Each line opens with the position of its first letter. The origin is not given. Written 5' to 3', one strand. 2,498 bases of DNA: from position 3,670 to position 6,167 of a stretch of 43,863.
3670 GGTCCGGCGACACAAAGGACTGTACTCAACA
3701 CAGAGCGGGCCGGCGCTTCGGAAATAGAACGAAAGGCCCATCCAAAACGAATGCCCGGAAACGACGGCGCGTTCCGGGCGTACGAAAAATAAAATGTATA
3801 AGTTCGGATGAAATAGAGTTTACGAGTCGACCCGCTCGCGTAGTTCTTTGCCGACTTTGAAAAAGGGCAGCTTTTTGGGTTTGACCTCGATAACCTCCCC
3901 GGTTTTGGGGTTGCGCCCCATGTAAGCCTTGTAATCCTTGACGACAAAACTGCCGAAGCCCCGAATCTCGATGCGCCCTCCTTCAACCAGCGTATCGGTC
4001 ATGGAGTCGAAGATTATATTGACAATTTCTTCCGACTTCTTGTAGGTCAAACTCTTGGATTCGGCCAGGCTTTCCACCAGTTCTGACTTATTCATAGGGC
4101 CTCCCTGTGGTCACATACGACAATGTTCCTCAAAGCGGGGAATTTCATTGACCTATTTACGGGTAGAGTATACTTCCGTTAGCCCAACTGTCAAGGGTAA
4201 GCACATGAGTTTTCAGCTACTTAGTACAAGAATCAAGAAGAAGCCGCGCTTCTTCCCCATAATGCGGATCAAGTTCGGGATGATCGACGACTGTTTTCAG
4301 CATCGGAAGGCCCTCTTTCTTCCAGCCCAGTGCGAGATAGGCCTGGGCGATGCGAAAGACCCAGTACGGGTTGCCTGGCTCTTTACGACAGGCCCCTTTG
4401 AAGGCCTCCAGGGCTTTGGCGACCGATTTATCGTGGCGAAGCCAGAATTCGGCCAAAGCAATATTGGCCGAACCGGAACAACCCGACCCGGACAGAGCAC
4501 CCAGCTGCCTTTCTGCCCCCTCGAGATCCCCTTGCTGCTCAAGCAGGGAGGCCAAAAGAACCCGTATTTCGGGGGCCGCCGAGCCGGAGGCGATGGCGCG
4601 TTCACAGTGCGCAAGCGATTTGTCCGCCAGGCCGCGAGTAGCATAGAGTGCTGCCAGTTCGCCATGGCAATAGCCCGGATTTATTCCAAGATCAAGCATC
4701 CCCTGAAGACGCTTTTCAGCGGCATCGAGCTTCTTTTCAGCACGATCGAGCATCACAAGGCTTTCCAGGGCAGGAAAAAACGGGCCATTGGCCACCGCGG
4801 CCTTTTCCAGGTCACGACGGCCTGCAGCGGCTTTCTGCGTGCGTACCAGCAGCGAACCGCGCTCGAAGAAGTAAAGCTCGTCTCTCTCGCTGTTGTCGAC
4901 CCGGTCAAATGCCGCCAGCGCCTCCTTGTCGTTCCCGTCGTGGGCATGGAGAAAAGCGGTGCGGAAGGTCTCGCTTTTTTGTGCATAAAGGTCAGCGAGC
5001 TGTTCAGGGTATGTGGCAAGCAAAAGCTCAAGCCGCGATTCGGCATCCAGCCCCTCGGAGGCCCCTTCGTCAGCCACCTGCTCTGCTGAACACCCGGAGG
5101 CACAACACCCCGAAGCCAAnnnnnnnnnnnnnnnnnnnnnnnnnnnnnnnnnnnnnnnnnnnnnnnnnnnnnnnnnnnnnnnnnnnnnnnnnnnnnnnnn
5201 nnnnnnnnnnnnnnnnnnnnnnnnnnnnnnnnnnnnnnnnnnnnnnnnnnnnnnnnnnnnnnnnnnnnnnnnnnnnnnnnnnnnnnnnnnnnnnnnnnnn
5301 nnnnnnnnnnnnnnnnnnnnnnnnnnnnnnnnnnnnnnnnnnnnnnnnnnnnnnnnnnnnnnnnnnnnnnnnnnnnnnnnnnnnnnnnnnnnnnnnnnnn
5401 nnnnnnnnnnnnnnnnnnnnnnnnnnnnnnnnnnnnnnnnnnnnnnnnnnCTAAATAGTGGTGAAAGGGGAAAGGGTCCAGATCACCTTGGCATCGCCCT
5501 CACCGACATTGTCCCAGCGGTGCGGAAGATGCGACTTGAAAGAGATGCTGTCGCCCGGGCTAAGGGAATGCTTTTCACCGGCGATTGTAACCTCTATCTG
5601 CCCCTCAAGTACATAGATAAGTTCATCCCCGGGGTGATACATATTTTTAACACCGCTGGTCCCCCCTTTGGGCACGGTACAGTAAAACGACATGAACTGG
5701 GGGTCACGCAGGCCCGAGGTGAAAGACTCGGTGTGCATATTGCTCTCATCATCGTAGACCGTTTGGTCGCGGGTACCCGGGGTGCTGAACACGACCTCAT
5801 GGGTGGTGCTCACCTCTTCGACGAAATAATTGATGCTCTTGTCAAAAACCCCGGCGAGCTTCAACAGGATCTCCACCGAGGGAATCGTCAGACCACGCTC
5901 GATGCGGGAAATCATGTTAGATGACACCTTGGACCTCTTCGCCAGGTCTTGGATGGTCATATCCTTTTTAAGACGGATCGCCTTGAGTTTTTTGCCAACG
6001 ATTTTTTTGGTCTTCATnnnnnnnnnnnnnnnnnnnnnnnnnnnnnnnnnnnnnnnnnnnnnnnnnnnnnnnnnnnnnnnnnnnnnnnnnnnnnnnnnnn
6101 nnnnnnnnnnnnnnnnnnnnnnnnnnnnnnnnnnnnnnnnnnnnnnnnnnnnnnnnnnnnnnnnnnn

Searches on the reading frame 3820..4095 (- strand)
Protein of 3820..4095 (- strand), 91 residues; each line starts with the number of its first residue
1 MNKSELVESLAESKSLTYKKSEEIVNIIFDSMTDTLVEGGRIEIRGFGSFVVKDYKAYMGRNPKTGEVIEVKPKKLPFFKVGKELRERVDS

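Call 6: search_protein_families(library=pfam, proteins=[window:3820-4095:-], max_evalue=0.001)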
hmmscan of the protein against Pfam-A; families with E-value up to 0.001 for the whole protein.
window:3820-4095:- (91 aa): 1 family
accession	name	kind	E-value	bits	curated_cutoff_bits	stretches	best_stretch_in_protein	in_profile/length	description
PF00216.26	Bac_DNA_binding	-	1.4e-31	109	22.4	1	1-89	1-89/90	Bacterial DNA-binding protein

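Call 33: search_protein_families(library=ncbifam, proteins=[window:3820-4095:-], max_evalue=0.001)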
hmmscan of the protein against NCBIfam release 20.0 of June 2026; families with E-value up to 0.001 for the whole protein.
window:3820-4095:- (91 aa): 6 families
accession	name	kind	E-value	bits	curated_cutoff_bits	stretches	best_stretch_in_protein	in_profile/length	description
NF001222.0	PRK00199.1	equivalog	3.7e-33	113.6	115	1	1-90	1-91/95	integration host factor subunit beta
TIGR00988.1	hip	equivalog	3.3e-29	101.1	119.95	1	1-90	1-91/94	integration host factor subunit beta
NF001401.0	PRK00285.1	equivalog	8.6e-23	80.4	111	1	1-90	6-95/103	integration host factor subunit alpha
TIGR00987.1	himA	equivalog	1e-18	67.5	120.25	1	2-90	3-91/96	integration host factor subunit alpha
NF007945.0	PRK10664.1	equivalog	1.7e-16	60.6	157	1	1-89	1-89/90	nucleoid-associated protein HU-beta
NF008023.0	PRK10753.1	equivalog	2.7e-12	46.9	162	1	1-89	1-89/90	nucleoid-associated protein HU-alpha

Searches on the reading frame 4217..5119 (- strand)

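Call 6: search_protein_families(library=pfam, proteins=[window:4217-5119:-], max_evalue=0.001)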
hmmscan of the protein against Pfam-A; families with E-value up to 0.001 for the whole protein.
window:4217-5119:- (300 aa): 5 families
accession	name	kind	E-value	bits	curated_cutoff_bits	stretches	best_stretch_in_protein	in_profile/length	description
PF14559.12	TPR_19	-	1.2e-09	38.7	25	0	165-209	7-51/68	Tetratricopeptide repeat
PF07719.23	TPR_2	-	1.4e-05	25.3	27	0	52-73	5-26/34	Tetratricopeptide repeat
PF13432.12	TPR_16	-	2.9e-05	24.8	32.7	0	158-207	6-54/65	Tetratricopeptide repeat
PF13428.12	TPR_14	-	6.8e-05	23.6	23.5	0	221-259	6-43/44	Tetratricopeptide repeat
PF13371.12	TPR_9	-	0.00026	21.4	35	0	156-206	2-52/73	Tetratricopeptide repeat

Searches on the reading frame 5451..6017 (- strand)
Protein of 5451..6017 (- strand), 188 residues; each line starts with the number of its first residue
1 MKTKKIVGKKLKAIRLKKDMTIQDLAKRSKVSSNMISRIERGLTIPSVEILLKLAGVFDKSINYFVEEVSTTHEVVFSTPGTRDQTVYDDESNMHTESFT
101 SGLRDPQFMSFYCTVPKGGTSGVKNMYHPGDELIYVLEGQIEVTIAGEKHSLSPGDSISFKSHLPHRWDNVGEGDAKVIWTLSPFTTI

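Call 6: search_protein_families(library=pfam, proteins=[window:5451-6017:-], max_evalue=0.001)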
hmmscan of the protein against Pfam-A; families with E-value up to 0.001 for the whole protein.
window:5451-6017:- (188 aa): 8 families
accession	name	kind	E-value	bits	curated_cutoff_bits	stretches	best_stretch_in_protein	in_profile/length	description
PF07883.17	Cupin_2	-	1.9e-20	72.8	27.2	1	112-181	2-69/70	Cupin domain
PF01381.28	HTH_3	-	1.6e-15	57.3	23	1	11-65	1-55/55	Helix-turn-helix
PF05899.18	Cupin_3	-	7e-07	29.3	23.5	1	121-169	16-65/74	EutQ-like cupin domain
PF13560.12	HTH_31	-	7.7e-07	29.8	27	1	8-55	3-51/64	Helix-turn-helix domain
PF12844.13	HTH_19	-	8.4e-06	26.1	30.2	1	8-66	1-59/64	Helix-turn-helix domain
PF02311.25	AraC_binding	-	7.7e-05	22.9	21.1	1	127-177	20-70/135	AraC-like ligand binding domain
PF13443.12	HTH_26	-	0.00014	22.4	22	1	10-59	1-51/63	Cro/C1-type HTH DNA-binding domain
PF13413.12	HTH_25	-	0.00021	21.5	24.6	1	11-42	2-33/62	Helix-turn-helix domain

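Call 33: search_protein_families(library=ncbifam, proteins=[window:5451-6017:-], max_evalue=0.001)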
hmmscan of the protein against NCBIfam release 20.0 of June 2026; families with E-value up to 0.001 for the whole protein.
window:5451-6017:- (188 aa): 15 families
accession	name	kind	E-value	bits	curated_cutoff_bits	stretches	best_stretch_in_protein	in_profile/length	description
NF007408.0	PRK09943.1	equivalog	6.5e-18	64.9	211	1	5-184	5-182/185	HTH-type transcriptional regulator PuuR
NF041951.1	phage_RstR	subfamily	1.4e-09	38.2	80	1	8-71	4-67/108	RstR family transcriptional repressor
NF003162.0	PRK04140.1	equivalog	1.2e-08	34.3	263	1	5-69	125-189/317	transcriptional regulator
NF052239.1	antitox_spr1629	equivalog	2.2e-08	33.6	335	1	7-73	3-69/377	spr1629 family repressor/antitoxin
NF006015.0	PRK08154.1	subfamily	3.3e-07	29.8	204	1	7-73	31-97/314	anaerobic benzoate catabolism transcriptional regulator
NF046032.1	TransRegSlrRBacil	equivalog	2.4e-06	27.7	250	1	7-69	2-65/149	HTH-type transcriptional regulator SlrR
TIGR00270.2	TIGR00270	equivalog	6.9e-06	26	110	1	9-59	78-128/159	multiprotein bridging factor aMBF1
NF058600.1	TransRegSco1979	equivalog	1.4e-05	24.3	350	1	4-69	6-75/280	Sco1979 family transcriptional regulator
NF047948.1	male_kill_WMK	equivalog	2e-05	24.2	300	1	6-64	162-220/300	WO male-killing family protein Wmk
NF010465.0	PRK13890.1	equivalog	5.8e-05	23.2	96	1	17-70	16-69/121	conjugal transfer protein TrbA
TIGR03070.1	couple_hipB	subfamily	0.00011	22.1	71.65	1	7-57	3-53/58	type II toxin-antitoxin system Y4mF family antitoxin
TIGR03214.2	ura-cupin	equivalog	0.00018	21.1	200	1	106-186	45-126/249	(S)-ureidoglycine aminohydrolase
NF008373.0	PRK11171.1-2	equivalog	0.00021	20.6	445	1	108-181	68-141/274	(S)-ureidoglycine aminohydrolase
NF008376.0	PRK11171.1-5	equivalog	0.00053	19.2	338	1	109-181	69-141/278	(S)-ureidoglycine aminohydrolase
NF007257.0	PRK09706.1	subfamily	0.00078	19.3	101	1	4-61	3-60/135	transcriptional repressor DicA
